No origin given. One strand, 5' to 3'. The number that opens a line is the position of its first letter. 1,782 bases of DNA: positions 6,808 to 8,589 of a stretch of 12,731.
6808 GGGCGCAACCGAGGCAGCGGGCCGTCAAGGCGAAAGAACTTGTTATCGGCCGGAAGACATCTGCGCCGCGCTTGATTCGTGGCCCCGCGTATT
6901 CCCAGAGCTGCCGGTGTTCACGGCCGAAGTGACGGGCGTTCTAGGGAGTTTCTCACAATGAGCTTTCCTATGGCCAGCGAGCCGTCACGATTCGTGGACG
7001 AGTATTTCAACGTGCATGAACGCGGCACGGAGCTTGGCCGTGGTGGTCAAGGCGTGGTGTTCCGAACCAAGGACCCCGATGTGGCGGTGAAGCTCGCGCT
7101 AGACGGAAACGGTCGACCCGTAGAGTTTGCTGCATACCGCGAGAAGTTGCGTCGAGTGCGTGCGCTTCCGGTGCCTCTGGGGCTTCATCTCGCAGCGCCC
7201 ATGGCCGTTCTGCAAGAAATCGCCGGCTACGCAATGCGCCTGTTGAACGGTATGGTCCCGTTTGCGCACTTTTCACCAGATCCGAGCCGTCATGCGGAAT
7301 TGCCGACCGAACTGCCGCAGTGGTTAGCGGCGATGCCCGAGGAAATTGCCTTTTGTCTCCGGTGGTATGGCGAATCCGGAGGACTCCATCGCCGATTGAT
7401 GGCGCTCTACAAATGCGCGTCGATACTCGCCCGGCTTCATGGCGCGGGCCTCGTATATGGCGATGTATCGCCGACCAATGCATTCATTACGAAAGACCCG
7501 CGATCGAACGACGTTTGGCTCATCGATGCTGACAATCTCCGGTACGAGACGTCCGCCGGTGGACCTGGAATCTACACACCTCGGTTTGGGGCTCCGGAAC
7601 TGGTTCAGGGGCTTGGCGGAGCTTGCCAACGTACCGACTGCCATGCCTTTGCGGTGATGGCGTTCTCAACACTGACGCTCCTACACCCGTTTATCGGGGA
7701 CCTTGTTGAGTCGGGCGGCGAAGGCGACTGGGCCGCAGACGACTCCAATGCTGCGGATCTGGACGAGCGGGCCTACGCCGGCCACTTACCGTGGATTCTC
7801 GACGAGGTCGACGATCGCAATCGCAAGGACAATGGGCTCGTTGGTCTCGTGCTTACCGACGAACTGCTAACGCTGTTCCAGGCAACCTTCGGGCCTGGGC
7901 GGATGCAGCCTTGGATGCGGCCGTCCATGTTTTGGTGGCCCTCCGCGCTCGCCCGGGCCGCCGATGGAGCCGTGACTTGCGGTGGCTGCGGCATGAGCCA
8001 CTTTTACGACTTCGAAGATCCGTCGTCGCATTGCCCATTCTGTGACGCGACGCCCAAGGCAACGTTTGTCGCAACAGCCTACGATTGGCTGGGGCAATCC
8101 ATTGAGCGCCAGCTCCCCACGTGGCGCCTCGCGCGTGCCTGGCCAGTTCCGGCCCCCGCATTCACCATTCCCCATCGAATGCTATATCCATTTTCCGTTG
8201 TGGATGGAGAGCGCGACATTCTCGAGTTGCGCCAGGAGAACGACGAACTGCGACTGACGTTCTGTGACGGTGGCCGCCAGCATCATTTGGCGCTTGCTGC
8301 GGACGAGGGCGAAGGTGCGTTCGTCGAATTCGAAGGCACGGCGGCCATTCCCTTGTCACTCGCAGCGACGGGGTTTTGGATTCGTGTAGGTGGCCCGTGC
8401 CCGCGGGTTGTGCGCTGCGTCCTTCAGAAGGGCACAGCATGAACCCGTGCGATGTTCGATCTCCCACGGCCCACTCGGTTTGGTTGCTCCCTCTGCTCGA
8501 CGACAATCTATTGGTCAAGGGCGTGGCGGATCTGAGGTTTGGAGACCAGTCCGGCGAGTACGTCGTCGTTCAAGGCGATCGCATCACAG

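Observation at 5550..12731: Translationally coupled vWA - vWA - Ser/Thr kinase - SF1 helicase - (wHTH?) cassette: candidate undescribed conflict/defence system related to, but distinct from, the TerY-P triad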

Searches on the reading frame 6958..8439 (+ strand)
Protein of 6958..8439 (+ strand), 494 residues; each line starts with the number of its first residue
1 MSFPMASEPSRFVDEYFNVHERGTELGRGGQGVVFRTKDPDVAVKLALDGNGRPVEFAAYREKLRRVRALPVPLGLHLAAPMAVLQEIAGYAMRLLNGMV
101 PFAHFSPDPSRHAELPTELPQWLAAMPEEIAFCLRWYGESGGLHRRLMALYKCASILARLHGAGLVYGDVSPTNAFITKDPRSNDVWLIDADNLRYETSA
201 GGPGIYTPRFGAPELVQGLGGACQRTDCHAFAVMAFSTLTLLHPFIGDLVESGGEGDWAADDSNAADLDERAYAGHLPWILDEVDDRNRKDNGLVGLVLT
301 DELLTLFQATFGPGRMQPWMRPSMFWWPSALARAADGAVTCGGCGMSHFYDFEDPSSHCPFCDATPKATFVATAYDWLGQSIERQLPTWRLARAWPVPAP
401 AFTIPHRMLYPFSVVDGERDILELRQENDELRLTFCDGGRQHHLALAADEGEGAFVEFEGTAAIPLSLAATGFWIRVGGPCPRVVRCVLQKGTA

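Call 8: search_protein_families(library=pfam, proteins=[window:6958-8439:+], max_evalue=0.1)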
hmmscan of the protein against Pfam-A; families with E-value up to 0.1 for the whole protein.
window:6958-8439:+ (494 aa): 1 family
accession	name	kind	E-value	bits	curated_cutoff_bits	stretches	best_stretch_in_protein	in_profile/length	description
PF00069.31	Pkinase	-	0.00086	19.2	31.7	1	153-246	107-198/263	Protein kinase domain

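Call 9: search_protein_families(library=padloc, proteins=[window:6958-8439:+], max_evalue=0.1)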
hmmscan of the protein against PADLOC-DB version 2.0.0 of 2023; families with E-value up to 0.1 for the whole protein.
window:6958-8439:+ (494 aa): 13 families
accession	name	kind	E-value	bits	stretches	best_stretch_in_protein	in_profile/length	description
PDLC04053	PD-T4-6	-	9.4e-10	36.4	1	151-251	117-217/311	-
PDLC04042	PD-T4-6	-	1.2e-07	29.7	1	149-248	114-215/292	-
PDLC04039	PD-T4-6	-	2.5e-07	28.1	1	149-250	119-220/458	-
PDLC04054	PD-T4-6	-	5.5e-07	27.3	1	151-246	118-214/347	-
PDLC04043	PD-T4-6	-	3.8e-06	24.2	1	151-251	122-223/452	-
PDLC04061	PD-T4-6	-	8.6e-05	20.2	1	155-249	131-227/510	-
PDLC04064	PD-T4-6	-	0.00023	18.3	1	152-248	127-223/369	-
PDLC04138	mad6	-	0.00092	16.2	1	153-247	162-258/659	mads_6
PDLC04047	PD-T4-6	-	0.0013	15.8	1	152-248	119-215/327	-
PDLC01088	C3a189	-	0.0016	15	1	149-190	101-143/840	kinase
PDLC04063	PD-T4-6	-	0.0076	13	0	152-190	127-164/564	-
PDLC03920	MkoA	-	0.012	11.8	1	154-246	132-222/1112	-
PDLC03921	MkoA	-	0.024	10.2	1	146-198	589-639/1607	-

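Call 35: find_related_loci(query=window:6958-8439:+, collection=metagenome_contigs, flank=10000)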
Query window:6958-8439:+ (494 aa) in metagenome_contigs; peptide patterns used: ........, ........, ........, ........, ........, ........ (x = any residue, [..] = any of these).
99 stretches matched a pattern; 7 encode a relative of the query (tblastn E <= 1e-3); 7 distinct loci.
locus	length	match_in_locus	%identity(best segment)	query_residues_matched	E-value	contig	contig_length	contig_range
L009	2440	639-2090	51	4-485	2e-158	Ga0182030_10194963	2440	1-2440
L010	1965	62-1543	44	4-488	2e-138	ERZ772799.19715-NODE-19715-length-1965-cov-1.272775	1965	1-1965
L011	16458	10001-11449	40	8-487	2e-120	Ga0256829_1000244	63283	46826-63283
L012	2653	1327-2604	49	12-434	6e-123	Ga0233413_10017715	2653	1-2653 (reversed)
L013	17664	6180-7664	35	2-491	2e-107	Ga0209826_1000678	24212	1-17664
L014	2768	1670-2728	49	10-362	2e-100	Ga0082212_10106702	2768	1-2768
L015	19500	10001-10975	39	25-384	7e-54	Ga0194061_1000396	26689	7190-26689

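Call 49: find_homologous_proteins(query=window:6958-8439:+, max_evalue=1e-10)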
Query window:6958-8439:+ (494 aa): 849 proteins with E <= 1e-10 among 8000 candidates; the best 120 are listed.
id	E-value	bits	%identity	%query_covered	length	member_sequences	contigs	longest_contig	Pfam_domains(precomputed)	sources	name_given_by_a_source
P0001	2.0e-253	860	76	99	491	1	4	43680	-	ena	-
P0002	2.0e-227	774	71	99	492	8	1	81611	-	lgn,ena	-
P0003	1.0e-218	745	66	99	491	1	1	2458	PF00069.32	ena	-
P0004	1.0e-217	742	66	99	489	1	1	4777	PF00069.32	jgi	jgi:hypothetical protein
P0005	6.9e-217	739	66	99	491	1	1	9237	PF00069.32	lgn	-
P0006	2.0e-215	735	65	99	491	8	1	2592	PF00069.32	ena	-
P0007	5.2e-214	730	66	99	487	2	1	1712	-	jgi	-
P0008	1.6e-211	722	65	98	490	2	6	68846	-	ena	-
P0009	1.6e-210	718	64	99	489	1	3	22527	PF00069.32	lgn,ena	-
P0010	4.5e-208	710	64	99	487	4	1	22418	PF00069.32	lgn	-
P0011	8.2e-208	709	64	99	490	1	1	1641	PF00069.32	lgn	-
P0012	9.9e-207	706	65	99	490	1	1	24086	PF00069.32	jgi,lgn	jgi:hypothetical protein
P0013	1.6e-205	702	63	99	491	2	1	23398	PF00069.32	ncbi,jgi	-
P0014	1.4e-204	699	63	99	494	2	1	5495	-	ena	-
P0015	1.6e-203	695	63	99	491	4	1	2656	PF00069.32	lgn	-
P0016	1.0e-200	686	75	80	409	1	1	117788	-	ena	-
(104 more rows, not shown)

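Call 50: find_encoding_contigs(protein=P0001, flank=10000, max_places=3)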
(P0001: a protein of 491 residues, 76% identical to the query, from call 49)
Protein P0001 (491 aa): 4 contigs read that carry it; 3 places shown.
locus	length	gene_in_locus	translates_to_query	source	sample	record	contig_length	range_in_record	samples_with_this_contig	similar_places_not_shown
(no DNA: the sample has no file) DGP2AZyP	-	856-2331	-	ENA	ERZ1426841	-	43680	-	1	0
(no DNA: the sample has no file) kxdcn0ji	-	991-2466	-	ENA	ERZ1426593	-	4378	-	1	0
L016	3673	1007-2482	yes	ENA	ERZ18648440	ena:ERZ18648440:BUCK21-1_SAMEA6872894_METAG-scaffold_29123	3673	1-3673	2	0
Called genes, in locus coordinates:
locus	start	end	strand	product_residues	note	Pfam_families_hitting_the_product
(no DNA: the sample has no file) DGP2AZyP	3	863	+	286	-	?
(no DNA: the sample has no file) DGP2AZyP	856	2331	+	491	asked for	-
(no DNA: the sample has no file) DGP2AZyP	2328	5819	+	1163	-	PF13086:AAA_11, PF13604:AAA_30 (weak), PF13245:AAA_19, PF13087:AAA_12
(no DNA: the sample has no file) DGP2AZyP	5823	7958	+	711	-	-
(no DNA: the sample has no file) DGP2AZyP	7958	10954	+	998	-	-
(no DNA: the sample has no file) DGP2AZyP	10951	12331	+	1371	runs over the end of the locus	PF09823:DUF2357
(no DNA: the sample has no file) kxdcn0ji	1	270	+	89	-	?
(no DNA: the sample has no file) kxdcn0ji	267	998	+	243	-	PF13672:PP2C_2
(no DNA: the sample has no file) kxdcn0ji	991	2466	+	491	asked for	-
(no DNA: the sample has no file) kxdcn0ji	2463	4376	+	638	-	?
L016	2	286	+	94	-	?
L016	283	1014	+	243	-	PF13672:PP2C_2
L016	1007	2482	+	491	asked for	-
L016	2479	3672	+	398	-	?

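Call 51: find_encoding_contigs(protein=P0016, flank=10000, max_places=2)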
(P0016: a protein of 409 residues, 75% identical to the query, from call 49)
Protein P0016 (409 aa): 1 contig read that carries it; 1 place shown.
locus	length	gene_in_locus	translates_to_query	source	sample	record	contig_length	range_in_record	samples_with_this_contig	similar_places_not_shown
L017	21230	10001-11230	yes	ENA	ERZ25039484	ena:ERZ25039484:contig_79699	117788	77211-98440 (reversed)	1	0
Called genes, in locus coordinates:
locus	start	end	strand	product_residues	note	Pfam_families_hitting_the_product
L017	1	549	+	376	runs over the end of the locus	-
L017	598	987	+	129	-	-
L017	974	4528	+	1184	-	-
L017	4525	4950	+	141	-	-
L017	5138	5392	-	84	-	-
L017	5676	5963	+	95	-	-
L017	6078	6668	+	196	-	-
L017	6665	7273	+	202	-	PF00158:Sigma54_activat, PF14532:Sigma54_activ_2, PF07728:AAA_5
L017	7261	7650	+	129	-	PF25601:AAA_lid_14, PF02954:HTH_8 (weak)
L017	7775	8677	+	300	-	PF00092:VWA, PF13519:VWA_2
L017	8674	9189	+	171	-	-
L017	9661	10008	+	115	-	PF13672:PP2C_2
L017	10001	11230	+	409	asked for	-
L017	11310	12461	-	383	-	-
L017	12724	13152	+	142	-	PF13086:AAA_11, PF13604:AAA_30 (weak), PF13245:AAA_19 (weak)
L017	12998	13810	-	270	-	-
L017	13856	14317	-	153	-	-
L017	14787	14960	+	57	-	-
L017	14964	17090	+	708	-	-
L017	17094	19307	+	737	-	-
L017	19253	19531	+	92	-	-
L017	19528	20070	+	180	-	-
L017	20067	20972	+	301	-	PF09823:DUF2357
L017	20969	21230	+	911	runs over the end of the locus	-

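Call 53: find_encoding_contigs(protein=window:6958-8439:+, flank=10000, max_places=4)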
Protein window:6958-8439:+ (494 aa): no gene with exactly this product is on record in the collection.

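Call 73: find_encoding_contigs(protein=P0008, flank=10000, max_places=1)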
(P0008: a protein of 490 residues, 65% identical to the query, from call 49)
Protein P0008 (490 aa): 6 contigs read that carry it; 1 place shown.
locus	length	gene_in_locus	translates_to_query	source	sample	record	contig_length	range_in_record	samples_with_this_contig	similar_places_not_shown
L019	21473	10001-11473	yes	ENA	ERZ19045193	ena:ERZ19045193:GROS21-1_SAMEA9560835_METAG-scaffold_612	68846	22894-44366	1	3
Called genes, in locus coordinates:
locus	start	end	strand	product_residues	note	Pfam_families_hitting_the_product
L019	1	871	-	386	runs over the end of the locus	PF00438:S-AdoMet_synt_N, PF02772:S-AdoMet_synt_M, PF02773:S-AdoMet_synt_C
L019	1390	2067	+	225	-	PF04002:RadC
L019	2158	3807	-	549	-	PF03235:GmrSD_N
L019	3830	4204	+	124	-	-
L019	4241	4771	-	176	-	PF13671:AAA_33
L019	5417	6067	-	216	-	PF04542:Sigma70_r2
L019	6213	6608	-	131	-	-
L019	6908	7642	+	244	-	-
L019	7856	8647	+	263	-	PF00092:VWA, PF13519:VWA_2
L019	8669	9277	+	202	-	-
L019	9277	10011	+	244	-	PF13672:PP2C_2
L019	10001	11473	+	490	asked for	-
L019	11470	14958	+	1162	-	PF00580:UvrD-helicase (faint), PF13086:AAA_11, PF13245:AAA_19, PF13604:AAA_30 (weak), PF13086:AAA_11, PF13087:AAA_12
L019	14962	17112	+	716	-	-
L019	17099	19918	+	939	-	-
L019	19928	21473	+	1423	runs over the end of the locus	PF09823:DUF2357 (weak)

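Call 74: find_encoding_contigs(protein=P0013, flank=10000, max_places=1)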
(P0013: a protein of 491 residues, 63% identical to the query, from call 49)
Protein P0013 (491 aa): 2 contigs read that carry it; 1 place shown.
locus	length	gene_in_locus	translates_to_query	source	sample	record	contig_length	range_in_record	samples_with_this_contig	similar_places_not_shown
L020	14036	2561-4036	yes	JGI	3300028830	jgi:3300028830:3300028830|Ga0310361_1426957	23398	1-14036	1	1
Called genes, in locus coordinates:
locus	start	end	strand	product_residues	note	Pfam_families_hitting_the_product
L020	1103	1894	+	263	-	PF00092:VWA, PF13519:VWA_2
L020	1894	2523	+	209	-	-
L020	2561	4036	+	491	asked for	PF00069:Pkinase (faint)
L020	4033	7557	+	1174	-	PF13086:AAA_11, PF13245:AAA_19 (weak), PF13604:AAA_30 (weak), PF13086:AAA_11, PF13087:AAA_12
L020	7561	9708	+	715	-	-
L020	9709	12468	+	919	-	-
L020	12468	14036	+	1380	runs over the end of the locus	PF09823:DUF2357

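Call 75: find_encoding_contigs(protein=P0012, flank=10000, max_places=1)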
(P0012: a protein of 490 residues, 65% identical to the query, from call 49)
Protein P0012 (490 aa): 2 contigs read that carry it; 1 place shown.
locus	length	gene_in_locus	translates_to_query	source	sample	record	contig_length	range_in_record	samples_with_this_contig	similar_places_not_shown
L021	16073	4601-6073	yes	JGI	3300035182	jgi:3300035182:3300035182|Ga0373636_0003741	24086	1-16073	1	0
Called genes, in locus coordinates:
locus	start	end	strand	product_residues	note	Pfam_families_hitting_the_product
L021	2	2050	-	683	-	?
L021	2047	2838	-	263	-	-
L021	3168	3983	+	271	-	PF00092:VWA (weak), PF13519:VWA_2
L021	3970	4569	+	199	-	-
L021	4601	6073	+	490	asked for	PF00069:Pkinase (weak)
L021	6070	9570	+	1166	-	PF13086:AAA_11, PF13245:AAA_19 (weak), PF13604:AAA_30 (weak), PF13086:AAA_11, PF13087:AAA_12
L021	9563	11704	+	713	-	-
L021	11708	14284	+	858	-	-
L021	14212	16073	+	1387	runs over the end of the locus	PF09823:DUF2357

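Call 77: find_encoding_contigs(protein=P0009, flank=10000, max_places=1)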
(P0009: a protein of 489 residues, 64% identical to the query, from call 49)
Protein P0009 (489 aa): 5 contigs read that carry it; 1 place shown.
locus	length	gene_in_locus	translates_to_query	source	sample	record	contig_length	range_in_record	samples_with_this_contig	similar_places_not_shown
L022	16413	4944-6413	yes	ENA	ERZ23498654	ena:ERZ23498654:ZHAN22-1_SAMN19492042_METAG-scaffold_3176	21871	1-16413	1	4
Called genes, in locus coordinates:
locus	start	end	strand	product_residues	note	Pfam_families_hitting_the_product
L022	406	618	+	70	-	PF12728:HTH_17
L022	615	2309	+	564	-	PF00158:Sigma54_activat, PF07728:AAA_5 (weak)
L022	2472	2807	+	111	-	PF14076:DUF4258 (faint)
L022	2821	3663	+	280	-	PF05762:VWA_CoxE (faint), PF00092:VWA, PF13519:VWA_2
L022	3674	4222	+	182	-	-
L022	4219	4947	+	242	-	PF13672:PP2C_2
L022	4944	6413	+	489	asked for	PF00069:Pkinase (weak)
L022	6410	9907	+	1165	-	PF13086:AAA_11, PF13604:AAA_30 (weak), PF13245:AAA_19 (weak), PF13086:AAA_11, PF13087:AAA_12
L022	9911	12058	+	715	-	-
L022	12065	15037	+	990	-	-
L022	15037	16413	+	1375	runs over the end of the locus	PF09823:DUF2357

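Call 78: find_encoding_contigs(protein=P0010, flank=10000, max_places=1)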
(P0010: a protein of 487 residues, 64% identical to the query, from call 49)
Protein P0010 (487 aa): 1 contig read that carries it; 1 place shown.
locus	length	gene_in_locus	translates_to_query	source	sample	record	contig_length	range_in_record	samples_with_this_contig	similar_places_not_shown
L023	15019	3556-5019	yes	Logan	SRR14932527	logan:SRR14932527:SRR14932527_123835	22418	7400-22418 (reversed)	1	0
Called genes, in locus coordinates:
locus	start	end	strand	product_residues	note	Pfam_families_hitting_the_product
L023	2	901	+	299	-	?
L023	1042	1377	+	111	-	PF14076:DUF4258 (weak)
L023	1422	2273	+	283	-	PF05762:VWA_CoxE (faint), PF00092:VWA, PF13519:VWA_2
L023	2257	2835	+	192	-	-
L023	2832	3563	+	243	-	PF13672:PP2C_2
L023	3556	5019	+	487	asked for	PF00069:Pkinase (weak)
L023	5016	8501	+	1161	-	PF13086:AAA_11, PF13245:AAA_19 (weak), PF13604:AAA_30 (weak), PF13087:AAA_12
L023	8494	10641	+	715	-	-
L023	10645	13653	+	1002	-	-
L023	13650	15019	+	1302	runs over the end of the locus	PF09823:DUF2357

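Call 79: find_encoding_contigs(protein=P0005, flank=10000, max_places=1)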
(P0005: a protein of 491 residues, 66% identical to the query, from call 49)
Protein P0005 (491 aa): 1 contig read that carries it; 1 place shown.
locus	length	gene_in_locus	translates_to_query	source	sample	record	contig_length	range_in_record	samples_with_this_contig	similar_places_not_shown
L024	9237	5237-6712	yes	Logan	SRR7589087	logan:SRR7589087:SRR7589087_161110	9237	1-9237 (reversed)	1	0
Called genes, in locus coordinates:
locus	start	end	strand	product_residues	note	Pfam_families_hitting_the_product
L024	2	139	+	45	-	?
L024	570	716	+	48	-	-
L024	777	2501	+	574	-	PF00158:Sigma54_activat, PF14532:Sigma54_activ_2 (faint), PF07728:AAA_5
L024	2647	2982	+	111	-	-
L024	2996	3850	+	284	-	PF00092:VWA, PF13519:VWA_2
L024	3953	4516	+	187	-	-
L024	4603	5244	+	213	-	PF13672:PP2C_2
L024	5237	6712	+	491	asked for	PF00069:Pkinase (weak)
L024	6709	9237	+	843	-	?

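Call 94: search_protein_families(library=ncbifam, proteins=[window:6958-8439:+], max_evalue=0.01)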
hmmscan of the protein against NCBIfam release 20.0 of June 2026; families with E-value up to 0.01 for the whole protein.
window:6958-8439:+ (494 aa): 5 families
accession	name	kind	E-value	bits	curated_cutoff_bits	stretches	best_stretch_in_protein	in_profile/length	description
NF038150.1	lanthi_synth_IV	equivalog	2.8e-08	32.5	650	1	152-282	306-434/851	class IV lanthionine synthetase LanL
NF038151.1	lanthi_synth_III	equivalog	1.6e-06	26.9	575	1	149-244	341-428/833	class III lanthionine synthetase LanKC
NF047741.1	antiphage_MADS6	equivalog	0.00034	19.3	460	0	145-254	300-414/612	methylation-associated defense system protein kinase MAD6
NF052427.1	StpK7MSMEG_1200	equivalog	0.00045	18.8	900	1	153-269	117-233/601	serine/threonine protein kinase StpK7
TIGR03724.2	arch_bud32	equivalog_domain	0.0041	16.6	125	1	149-191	90-128/193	KEOPS complex kinase/ATPase Bud32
